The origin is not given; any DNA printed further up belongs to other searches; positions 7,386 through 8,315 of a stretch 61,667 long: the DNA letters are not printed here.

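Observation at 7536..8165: LpxO-like aspartyl/asparaginyl beta-hydroxylase cargo gene co-transcribed with the integrase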

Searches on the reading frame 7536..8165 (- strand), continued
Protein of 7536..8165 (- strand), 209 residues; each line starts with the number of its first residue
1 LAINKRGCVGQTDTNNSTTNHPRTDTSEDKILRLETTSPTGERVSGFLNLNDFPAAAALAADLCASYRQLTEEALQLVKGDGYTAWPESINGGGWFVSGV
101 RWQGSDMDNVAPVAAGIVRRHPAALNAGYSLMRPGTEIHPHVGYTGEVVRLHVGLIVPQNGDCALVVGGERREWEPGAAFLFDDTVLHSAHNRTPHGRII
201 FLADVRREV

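Call 30: fold_search(model_id=the predicted structure, library=pdb)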
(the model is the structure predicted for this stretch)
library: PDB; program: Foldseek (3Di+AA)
matches with E <= 10: 1894; with E <= 0.001: 385
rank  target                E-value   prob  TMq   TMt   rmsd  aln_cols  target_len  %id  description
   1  6yyy_A                1.1e-14  1.00  0.85  0.36   3.0       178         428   24  Aspartyl/Asparaginyl beta-hydroxylase (AspH) oxygenase and TPR domains in complex with manganese, 4,4-dimethyl-2-oxogl (released 2021-03-17)
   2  5apa                  1.3e-14  1.00  0.85  0.77   2.9       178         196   24  Crystal structure of human aspartate beta-hydroxylase isoform a (released 2015-09-23)
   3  7yb9_A                4.7e-14  1.00  0.85  0.36   3.0       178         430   24  Aspartyl/Asparaginyl beta-hydroxylase (AspH) oxygenase and TPR domains in complex with L-2-hydroxyglutarate and factor (released 2023-07-05)
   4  8re7_A                5.0e-14  1.00  0.85  0.36   2.9       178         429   24  Aspartyl/Asparaginyl beta-hydroxylase (AspH) R735W variant in complex with Mn, 2-oxoglutarate and a Factor X derived p (released 2024-12-18)
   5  6q9f_A                5.3e-14  1.00  0.85  0.36   3.0       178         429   24  Aspartyl/Asparaginyl beta-hydroxylase (AspH) H679A in complex with Mn, NOG and Factor X peptide fragment (39mer-4Ser) (released 2020-01-15)
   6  8re6_A                6.3e-14  1.00  0.85  0.36   2.9       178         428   24  Aspartyl/Asparaginyl beta-hydroxylase (AspH) R735Q variant in complex with Mn, 2-oxoglutarate and a Factor X derived p (released 2024-12-18)
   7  6yyu                  7.1e-14  1.00  0.84  0.36   3.1       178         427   24  Aspartyl/Asparaginyl beta-hydroxylase (AspH) oxygenase and TPR domains in complex with manganese and 2-oxoglutarate (released 2021-03-17)
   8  8re5_A                9.5e-14  1.00  0.85  0.36   1.9       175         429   23  Aspartyl/Asparaginyl beta-hydroxylase (AspH) R735Q variant in complex with Mn, 2-oxosuberate and a Factor X derived pe (released 2024-12-18)
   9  7e6j_A                1.3e-13  1.00  0.85  0.36   2.9       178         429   24  Aspartyl/Asparaginyl beta-hydroxylase (AspH) H725A in complex with Factor X peptide fragment (39mer-4Ser) (released 2021-06-30)
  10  5jqy_A                1.4e-13  1.00  0.85  0.36   1.9       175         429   24  Aspartyl/Asparaginyl beta-hydroxylase (AspH)oxygenase and TPR domains in complex with manganese, N-oxalylglycine and f (released 2017-05-24)
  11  8re8_A                2.3e-13  1.00  0.85  0.36   3.0       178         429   24  Aspartyl/Asparaginyl beta-hydroxylase (AspH) R688Q variant in complex with Mn, (3R)-methyl-2-oxoglutarate and a Factor (released 2024-12-18)
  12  4p7w                  1.8e-08  1.00  0.62  0.41   3.8       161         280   17  L-proline-bound L-proline cis-4-hydroxylase (released 2014-09-17)
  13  4p7x                  2.2e-08  1.00  0.62  0.40   3.9       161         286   17  L-pipecolic acid-bound L-proline cis-4-hydroxylase (released 2014-09-17)
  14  4qkb_A                1.2e-06  1.00  0.50  0.47   6.7       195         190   17  Crystal structure of seleno-methionine labelled human ALKBH7 in complex with alpha-ketoglutarate and Mn(II) (released 2014-08-20)
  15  4qkd_A                1.3e-06  1.00  0.50  0.47   6.8       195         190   17  Crystal structure of human ALKBH7 in complex with alpha-ketoglutarate and Mn(II) (released 2014-08-20)
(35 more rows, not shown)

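Call 39: find_related_loci(query=A4, collection=genome_contigs, flank=8000)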
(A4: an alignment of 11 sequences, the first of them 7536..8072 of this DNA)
Query A4 (178 aa) in genome_contigs; peptide patterns used: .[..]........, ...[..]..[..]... (x = any residue, [..] = any of these).
19 stretches matched a pattern, but none encodes a relative of the query by tblastn (E <= 1e-3).

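Call 45: find_encoding_contigs(protein=P0001, flank=6000, max_places=6)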
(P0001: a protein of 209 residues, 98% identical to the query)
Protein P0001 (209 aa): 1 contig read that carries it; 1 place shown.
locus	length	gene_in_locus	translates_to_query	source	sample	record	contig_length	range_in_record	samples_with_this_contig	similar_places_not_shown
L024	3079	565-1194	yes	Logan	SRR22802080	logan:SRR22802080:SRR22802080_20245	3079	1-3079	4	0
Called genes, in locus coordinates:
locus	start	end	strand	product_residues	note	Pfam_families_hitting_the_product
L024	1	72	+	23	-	?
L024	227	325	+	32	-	-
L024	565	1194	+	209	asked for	PF05118:Asp_Arg_Hydrox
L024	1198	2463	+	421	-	PF13356:Arm-DNA-bind_3 (weak), PF22022:Phage_int_M (weak), PF00589:Phage_integrase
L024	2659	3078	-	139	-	?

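Call 46: find_encoding_contigs(protein=P0003, flank=6000, max_places=3)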
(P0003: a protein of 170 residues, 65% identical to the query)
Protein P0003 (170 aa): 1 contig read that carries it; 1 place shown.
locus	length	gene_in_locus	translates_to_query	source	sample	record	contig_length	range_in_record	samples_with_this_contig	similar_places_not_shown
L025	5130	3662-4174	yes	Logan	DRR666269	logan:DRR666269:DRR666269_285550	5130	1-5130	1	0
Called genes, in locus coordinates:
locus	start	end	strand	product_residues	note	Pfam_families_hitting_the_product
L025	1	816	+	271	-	?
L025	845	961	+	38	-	-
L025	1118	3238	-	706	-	PF12951:PATR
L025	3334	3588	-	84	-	-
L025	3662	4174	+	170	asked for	PF05118:Asp_Arg_Hydrox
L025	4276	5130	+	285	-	?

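Call 47: find_encoding_contigs(protein=P0022, flank=8000, max_places=3)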
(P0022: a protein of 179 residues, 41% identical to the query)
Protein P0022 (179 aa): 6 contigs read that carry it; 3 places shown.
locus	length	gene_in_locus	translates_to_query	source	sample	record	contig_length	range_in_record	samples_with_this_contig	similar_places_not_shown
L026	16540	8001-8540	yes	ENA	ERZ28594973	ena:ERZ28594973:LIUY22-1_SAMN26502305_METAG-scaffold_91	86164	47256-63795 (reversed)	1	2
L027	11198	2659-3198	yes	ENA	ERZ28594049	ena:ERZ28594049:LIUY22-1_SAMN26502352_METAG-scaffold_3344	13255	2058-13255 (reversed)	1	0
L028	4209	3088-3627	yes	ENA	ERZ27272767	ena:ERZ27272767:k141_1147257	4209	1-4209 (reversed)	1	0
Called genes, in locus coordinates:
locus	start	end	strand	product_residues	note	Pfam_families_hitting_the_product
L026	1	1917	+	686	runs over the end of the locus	-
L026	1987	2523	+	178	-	-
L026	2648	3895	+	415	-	-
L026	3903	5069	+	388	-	-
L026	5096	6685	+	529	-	-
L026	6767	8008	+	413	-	PF04055:Radical_SAM (weak), PF13186:SPASM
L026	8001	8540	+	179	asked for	PF05118:Asp_Arg_Hydrox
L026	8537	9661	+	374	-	PF04055:Radical_SAM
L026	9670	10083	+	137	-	-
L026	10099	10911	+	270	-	-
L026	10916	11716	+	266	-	-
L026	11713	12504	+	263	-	-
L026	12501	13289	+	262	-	-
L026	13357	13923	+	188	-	-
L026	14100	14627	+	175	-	-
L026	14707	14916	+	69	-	-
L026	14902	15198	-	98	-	-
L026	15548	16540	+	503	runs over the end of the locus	PF08529:NusA_N, PF00013:KH_1 (faint), PF13184:KH_NusA_1st, PF07650:KH_2 (weak), PF26594:KH_NusA_2nd, PF14520:HHH_5 (faint)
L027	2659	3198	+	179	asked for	PF05118:Asp_Arg_Hydrox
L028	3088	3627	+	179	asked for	PF05118:Asp_Arg_Hydrox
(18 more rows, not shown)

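Call 51: get_annotated_region(hit=H16, flank=1500)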
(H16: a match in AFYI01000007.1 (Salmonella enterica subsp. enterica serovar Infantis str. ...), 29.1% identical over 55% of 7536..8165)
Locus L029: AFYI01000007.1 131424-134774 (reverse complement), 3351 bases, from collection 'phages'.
description: Salmonella enterica subsp. enterica serovar Infantis str. SARB27 SEENIN0B_Contig0.7, whole genome shotgun sequence.
organism: Salmonella enterica subsp. enterica serovar Infantis str. SARB27 (NCBI taxid 596155)
taxonomy: Bacteria; Pseudomonadati; Pseudomonadota; Gammaproteobacteria; Enterobacterales; Enterobacteriaceae; Salmonella
host: Homo sapiens; source: -; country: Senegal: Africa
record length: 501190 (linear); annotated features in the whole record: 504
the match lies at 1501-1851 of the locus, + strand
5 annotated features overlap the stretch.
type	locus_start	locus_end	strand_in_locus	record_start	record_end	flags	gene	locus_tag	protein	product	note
CDS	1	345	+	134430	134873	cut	-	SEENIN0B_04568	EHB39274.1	protein PhnB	KEGG: amr:AM1_B0068 1.5e-15 glyoxalase/bleomycin resistance protein/dioxygenase; locus tag in AE006468 is STM4288; phnB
CDS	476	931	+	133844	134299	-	-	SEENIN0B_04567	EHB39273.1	acetyltransferase, GNAT family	KEGG: sty:STY4486 2.2e-76 phnO; aminoalkylphosphonic acid N-acetyltransferase; K09994 PhnO protein; locus tag in ...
CDS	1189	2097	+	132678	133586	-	-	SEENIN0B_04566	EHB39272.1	beta-hydroxylase, aspartyl/asparaginyl family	KEGG: sea:SeAg_B4548 8.3e-164 beta-hydroxylase, aspartyl/asparaginyl family; locus tag in AE006468 is STM4286; lpxO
CDS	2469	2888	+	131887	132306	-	-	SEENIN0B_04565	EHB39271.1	molybdopterin oxidoreductase Fe4S4 domain protein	KEGG: set:SEN4056 2.3e-72 fdhF; formate dehydrogenase H K00123; Psort location: Cytoplasmic, score: 9.26; locus tag in ...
CDS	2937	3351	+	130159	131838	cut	-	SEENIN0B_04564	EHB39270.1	formate dehydrogenase, alpha subunit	KEGG: set:SEN4056 0. fdhF; formate dehydrogenase H K00123; Psort location: Cytoplasmic, score: 9.97; locus tag in ...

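Call 52: get_annotated_region(hit=H13, flank=4000)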
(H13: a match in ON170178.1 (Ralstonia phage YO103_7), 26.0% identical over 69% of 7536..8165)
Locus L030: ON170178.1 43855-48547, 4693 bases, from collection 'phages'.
description: UNVERIFIED_ORG: Ralstonia phage YO103_7 sequence.
organism: Ralstonia phage YO103_7 (NCBI taxid 2935259)
taxonomy: Viruses; Duplodnaviria; Heunggongvirae; Uroviricota; Caudoviricetes; Autographiviridae; Anchaingvirus
host: Ralstonia solanacearum T379; source: banana; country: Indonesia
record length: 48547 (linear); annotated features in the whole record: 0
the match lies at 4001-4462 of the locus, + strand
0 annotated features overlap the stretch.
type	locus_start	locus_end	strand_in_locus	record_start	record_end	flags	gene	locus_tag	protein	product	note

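Call 56: search_protein_families(library=pfam, proteins=[L005:6515-7246:+, L005:7256-9757:+, L007:6495-7073:+, L008:4902-5936:+, L008:6496-6960:+, L009:5117-5908:+, L009:7043-7828:+, L010:5570-6004:+, L010:3388-4827:+, L011:2742-4292:+], max_evalue=0.001)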
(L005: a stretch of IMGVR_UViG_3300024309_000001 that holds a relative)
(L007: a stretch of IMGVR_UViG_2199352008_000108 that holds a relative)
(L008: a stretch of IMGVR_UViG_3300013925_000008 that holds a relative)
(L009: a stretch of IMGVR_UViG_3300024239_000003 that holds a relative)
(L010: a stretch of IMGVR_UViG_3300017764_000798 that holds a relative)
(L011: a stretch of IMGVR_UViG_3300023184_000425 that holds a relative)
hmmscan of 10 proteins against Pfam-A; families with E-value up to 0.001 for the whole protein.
L005:6515-7246:+ (243 aa): 1 family
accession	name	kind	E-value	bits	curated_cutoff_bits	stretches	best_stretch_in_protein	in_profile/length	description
PF03592.21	Terminase_2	-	1.6e-33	116.8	26.1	1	29-194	5-136/141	Terminase small subunit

L005:7256-9757:+ (833 aa): 4 families
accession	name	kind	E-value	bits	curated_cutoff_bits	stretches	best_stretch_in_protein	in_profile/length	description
PF03237.21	Terminase_6N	-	6.5e-19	68.9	22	1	422-644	11-213/215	Terminase large subunit, T4likevirus-type, N-terminal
PF17289.8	Terminase_6C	-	1.8e-17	64.2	22.6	1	662-812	2-154/155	Terminase RNaseH-like domain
PF14528.11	LAGLIDADG_3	-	1.9e-11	44.5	22.5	1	290-345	3-61/82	LAGLIDADG-like domain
PF13403.11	Hint_2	-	7.9e-05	23.5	28.4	1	60-95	3-38/147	Hint domain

L007:6495-7073:+ (192 aa): 2 families
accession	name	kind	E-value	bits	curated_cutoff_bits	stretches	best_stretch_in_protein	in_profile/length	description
PF13392.12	HNH_3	-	4.3e-15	55.5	24.8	1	70-112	3-46/46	HNH endonuclease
PF00847.26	AP2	-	2.5e-08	34.5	33.3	1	123-169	2-52/54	AP2 domain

L008:4902-5936:+ (344 aa): 3 families
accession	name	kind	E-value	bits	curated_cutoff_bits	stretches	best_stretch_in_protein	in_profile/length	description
PF01695.23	IstB_IS21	-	5.6e-16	59.2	24.1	1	179-300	89-206/238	IstB-like ATP binding protein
PF00308.24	Bac_DnaA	-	7.2e-06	26.7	23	1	150-287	6-138/162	Bacterial DnaA ATPAse domain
PF00004.35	AAA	-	1.5e-05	25.9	21.2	1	185-262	1-73/131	ATPase family associated with various cellular activities (AAA)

L008:6496-6960:+ (154 aa): 0 families

L009:5117-5908:+ (263 aa): 10 families
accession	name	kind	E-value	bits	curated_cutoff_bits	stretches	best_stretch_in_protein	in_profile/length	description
PF01695.23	IstB_IS21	-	1.5e-18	67.7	24.1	1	64-242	39-207/238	IstB-like ATP binding protein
PF00004.35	AAA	-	1.1e-07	32.8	21.2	1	126-197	1-67/131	ATPase family associated with various cellular activities (AAA)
PF00308.24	Bac_DnaA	-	8.9e-07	29.7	23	1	91-247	6-156/162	Bacterial DnaA ATPAse domain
PF20720.3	nSTAND3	-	2.2e-05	24.7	27.2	1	118-168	12-62/155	Novel STAND NTPase 3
PF07728.20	AAA_5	-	2.3e-05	24.9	22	1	126-198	2-77/139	AAA domain (dynein-related subfamily)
PF13521.12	AAA_28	-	4.5e-05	24.2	27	0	127-171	3-40/164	AAA domain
PF13191.12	AAA_16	-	5.7e-05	24.1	32.6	1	121-158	20-58/167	AAA ATPase domain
PF00910.28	RNA_helicase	-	0.00011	23.1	21.5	1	127-200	2-62/105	RNA helicase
PF06068.19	TIP49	-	0.0003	20.5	23.8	1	104-149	31-76/347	TIP49 P-loop domain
PF13604.12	AAA_30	-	0.00089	19.5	27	0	121-211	15-110/191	AAA domain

L009:7043-7828:+ (261 aa): 0 families

L010:5570-6004:+ (144 aa): 1 family
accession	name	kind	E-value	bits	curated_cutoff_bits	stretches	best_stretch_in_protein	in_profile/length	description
PF11056.14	UvsY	-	1e-31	110.5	22.8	1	12-143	4-127/128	Recombination, repair and ssDNA binding protein UvsY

L010:3388-4827:+ (479 aa): 1 family
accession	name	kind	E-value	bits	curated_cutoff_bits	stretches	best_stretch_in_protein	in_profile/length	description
PF07068.17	Gp23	-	3.2e-133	445.2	24.4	1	74-468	1-376/376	Major capsid protein Gp23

L011:2742-4292:+ (516 aa): 2 families
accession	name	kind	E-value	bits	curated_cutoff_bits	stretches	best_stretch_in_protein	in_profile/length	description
PF17289.8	Terminase_6C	-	2.2e-10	41.2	22.6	1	347-487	9-154/155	Terminase RNaseH-like domain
PF03237.21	Terminase_6N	-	4.2e-07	30.3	22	1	93-322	4-214/215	Terminase large subunit, T4likevirus-type, N-terminal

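Call 57: search_protein_families(library=pfam, proteins=[L011:1614-2258:+, L012:4780-5709:+, L012:8340-10187:+, L014:4261-5277:+, L014:7797-9650:+, L013:1126-1851:+, L010:4895-5479:+, L008:2961-4214:+, L007:7449-8408:+, L005:5299-5853:-], max_evalue=0.001)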
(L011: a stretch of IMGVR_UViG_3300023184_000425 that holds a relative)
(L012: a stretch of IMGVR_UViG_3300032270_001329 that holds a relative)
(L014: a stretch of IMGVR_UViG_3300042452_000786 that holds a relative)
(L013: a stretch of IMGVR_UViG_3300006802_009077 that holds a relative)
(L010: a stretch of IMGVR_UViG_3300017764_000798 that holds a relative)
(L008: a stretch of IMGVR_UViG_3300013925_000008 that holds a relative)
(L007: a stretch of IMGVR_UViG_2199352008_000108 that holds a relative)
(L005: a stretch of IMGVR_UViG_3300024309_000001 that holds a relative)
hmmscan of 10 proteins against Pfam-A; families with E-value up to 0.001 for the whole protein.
L011:1614-2258:+ (214 aa): 0 families

L012:4780-5709:+ (309 aa): 1 family
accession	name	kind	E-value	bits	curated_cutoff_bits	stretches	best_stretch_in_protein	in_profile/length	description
PF06114.19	Peptidase_M78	-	0.0007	19.8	22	0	204-251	32-83/123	IrrE N-terminal-like domain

L012:8340-10187:+ (615 aa): 2 families
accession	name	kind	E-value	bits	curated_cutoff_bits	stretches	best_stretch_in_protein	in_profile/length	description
PF00476.26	DNA_pol_A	-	4.4e-38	131.7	34.3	1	249-613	24-381/381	DNA polymerase family A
PF13482.12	RNase_H_2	-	2.4e-05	24.8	22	1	4-90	2-94/165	RNase_H superfamily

L014:4261-5277:+ (338 aa): 2 families
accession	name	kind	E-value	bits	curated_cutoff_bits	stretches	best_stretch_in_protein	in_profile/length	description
PF06114.19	Peptidase_M78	-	0.00013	22.2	22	1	230-274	35-83/123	IrrE N-terminal-like domain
PF13582.12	Reprolysin_3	-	0.00032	21.7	22.4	1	143-248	18-117/123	Metallo-peptidase family M12B Reprolysin-like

L014:7797-9650:+ (617 aa): 1 family
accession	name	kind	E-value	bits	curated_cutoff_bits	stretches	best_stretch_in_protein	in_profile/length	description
PF00476.26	DNA_pol_A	-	3.9e-40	138.4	34.3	1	250-615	23-381/381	DNA polymerase family A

L013:1126-1851:+ (241 aa): 1 family
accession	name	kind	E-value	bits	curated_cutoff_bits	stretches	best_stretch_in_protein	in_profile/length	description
PF00959.24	Phage_lysozyme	-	1e-21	78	22.3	1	20-160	1-125/125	Phage lysozyme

L010:4895-5479:+ (194 aa): 0 families

L008:2961-4214:+ (417 aa): 2 families
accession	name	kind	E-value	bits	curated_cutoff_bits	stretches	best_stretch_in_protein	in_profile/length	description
PF01555.25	N6_N4_Mtase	-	4.3e-31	109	26.7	2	306-370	159-214/221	DNA methylase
PF01170.24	UPF0020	-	0.00049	20.3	22.3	0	19-40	117-138/197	RMKL-like, methyltransferase domain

L007:7449-8408:+ (319 aa): 0 families

L005:5299-5853:- (184 aa): 0 families

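Call 62: search_protein_families(library=padloc, proteins=[window:7536-8072:-], max_evalue=0.01)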
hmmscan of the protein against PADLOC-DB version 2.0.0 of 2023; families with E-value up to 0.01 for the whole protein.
window:7536-8072:- (178 aa): 0 families

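Call 64: fold_search(model_id=the predicted structure, library=viral)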
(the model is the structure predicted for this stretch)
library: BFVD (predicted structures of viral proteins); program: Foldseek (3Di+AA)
matches with E <= 10: 1442; with E <= 0.001: 247
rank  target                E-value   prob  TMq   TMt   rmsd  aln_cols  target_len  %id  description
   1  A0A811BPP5            7.8e-15  1.00  0.81  0.49   3.1       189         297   28  Aspartyl/asparaginyl beta-hydroxylase [Pandoravirus japonicus]
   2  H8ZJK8                1.9e-14  1.00  0.78  0.63   3.6       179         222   22  (no name in the UniProt tables at hand)
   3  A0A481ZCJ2            2.3e-14  1.00  0.77  0.57   3.5       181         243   25  Aspartyl/asparaginyl beta-hydroxylase [Pithovirus LCPAC404]
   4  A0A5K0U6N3            6.7e-13  1.00  0.81  0.50   3.6       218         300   19  Aspartyl/asparaginy/proline hydroxylase domain-containing protein [Yasminevirus sp. GU-2018]
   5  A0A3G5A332            8.5e-13  1.00  0.81  0.67   3.9       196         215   17  Aspartyl/asparaginy/proline hydroxylase domain-containing protein [Gaeavirus sp.]
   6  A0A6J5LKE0            1.1e-12  1.00  0.75  0.53   4.1       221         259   25  Aspartyl/asparaginy/proline hydroxylase [uncultured Caudovirales phage]
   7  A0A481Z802            1.2e-12  1.00  0.74  0.45   4.9       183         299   25  Aspartyl/asparaginyl beta-hydroxylase [Pithovirus LCPAC201]
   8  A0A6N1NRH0            2.8e-12  1.00  0.73  0.47   7.3       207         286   20  Aspartyl/asparaginy/proline hydroxylase domain-containing protein [Tupanvirus deep ocean]
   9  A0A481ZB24            4.2e-12  1.00  0.58  0.77   2.1       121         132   33  Aspartyl/asparaginyl beta-hydroxylase (Fragment) [Pithovirus LCPAC304]
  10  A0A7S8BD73            4.7e-12  1.00  0.72  0.55   4.0       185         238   24  Aspartyl/asparaginy/proline hydroxylase domain-containing protein [Medusavirus stheno T3]
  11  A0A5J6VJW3            6.4e-12  1.00  0.83  0.52   2.8       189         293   20  Aspartyl/asparaginyl beta-hydroxylase [Megaviridae environmental sample]
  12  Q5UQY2                1.3e-11  1.00  0.75  0.51   4.8       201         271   14  Uncharacterized protein L888 [Acanthamoeba polyphaga mimivirus]
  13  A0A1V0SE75            1.3e-11  1.00  0.70  0.43   7.2       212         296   18  Aspartyl/asparaginyl beta-hydroxylase [Indivirus ILV1]
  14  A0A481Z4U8            2.2e-11  1.00  0.79  0.62   4.2       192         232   19  Aspartyl/asparaginyl beta-hydroxylase [Pithovirus LCPAC103]
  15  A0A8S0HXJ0            1.1e-10  1.00  0.68  0.53   5.1       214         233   19  (no name in the UniProt tables at hand)
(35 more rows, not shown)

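Call 76: search_protein_families(library=pfam, proteins=[L025:4276-5130:+, L026:8537-9661:+, L026:6767-8008:+, L026:9670-10083:+, L026:5096-6685:+, L026:10099-10911:+], max_evalue=0.01)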
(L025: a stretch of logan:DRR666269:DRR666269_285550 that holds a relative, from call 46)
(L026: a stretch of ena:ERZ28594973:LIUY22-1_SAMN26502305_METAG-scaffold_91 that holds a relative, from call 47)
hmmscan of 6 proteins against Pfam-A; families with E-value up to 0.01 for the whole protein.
L025:4276-5130:+ (285 aa): 1 family
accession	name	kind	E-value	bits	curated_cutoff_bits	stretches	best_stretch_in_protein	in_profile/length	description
PF00291.31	PALP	-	1.3e-56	192.6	35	1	20-285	3-263/295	Pyridoxal-phosphate dependent enzyme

L026:8537-9661:+ (374 aa): 1 family
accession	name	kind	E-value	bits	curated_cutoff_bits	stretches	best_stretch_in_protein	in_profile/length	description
PF04055.27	Radical_SAM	-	6.4e-08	33.4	29.5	1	7-108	2-99/166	Radical SAM superfamily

L026:6767-8008:+ (413 aa): 2 families
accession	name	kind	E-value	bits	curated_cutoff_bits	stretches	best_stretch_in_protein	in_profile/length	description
PF13186.11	SPASM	-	1.3e-08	35.5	21.5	1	246-316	4-66/67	Iron-sulfur cluster-binding domain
PF04055.27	Radical_SAM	-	7.9e-06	26.6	29.5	1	9-88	3-85/166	Radical SAM superfamily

L026:9670-10083:+ (137 aa): 0 families

L026:5096-6685:+ (529 aa): 0 families

L026:10099-10911:+ (270 aa): 0 families

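Call 82: find_encoding_contigs(protein=P0011, flank=5000, max_places=2)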
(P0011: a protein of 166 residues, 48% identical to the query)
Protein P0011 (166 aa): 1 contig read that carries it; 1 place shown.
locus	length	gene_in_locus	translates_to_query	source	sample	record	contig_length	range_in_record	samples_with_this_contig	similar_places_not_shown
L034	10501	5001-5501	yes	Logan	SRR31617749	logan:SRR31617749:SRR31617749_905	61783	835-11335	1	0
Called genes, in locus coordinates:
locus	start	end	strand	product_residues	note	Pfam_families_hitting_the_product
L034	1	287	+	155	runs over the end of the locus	-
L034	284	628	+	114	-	-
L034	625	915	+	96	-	PF16786:RecA_dep_nuc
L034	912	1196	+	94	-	PF19905:DUF6378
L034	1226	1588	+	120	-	PF23148:Gp77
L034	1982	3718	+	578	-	-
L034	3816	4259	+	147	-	-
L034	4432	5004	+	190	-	-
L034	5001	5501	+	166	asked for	PF05118:Asp_Arg_Hydrox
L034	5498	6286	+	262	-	PF13392:HNH_3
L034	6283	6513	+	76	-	-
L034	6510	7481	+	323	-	-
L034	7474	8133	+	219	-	-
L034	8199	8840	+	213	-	-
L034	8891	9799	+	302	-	PF04381:RdgC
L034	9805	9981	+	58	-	-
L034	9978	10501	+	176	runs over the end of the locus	PF00692:dUTPase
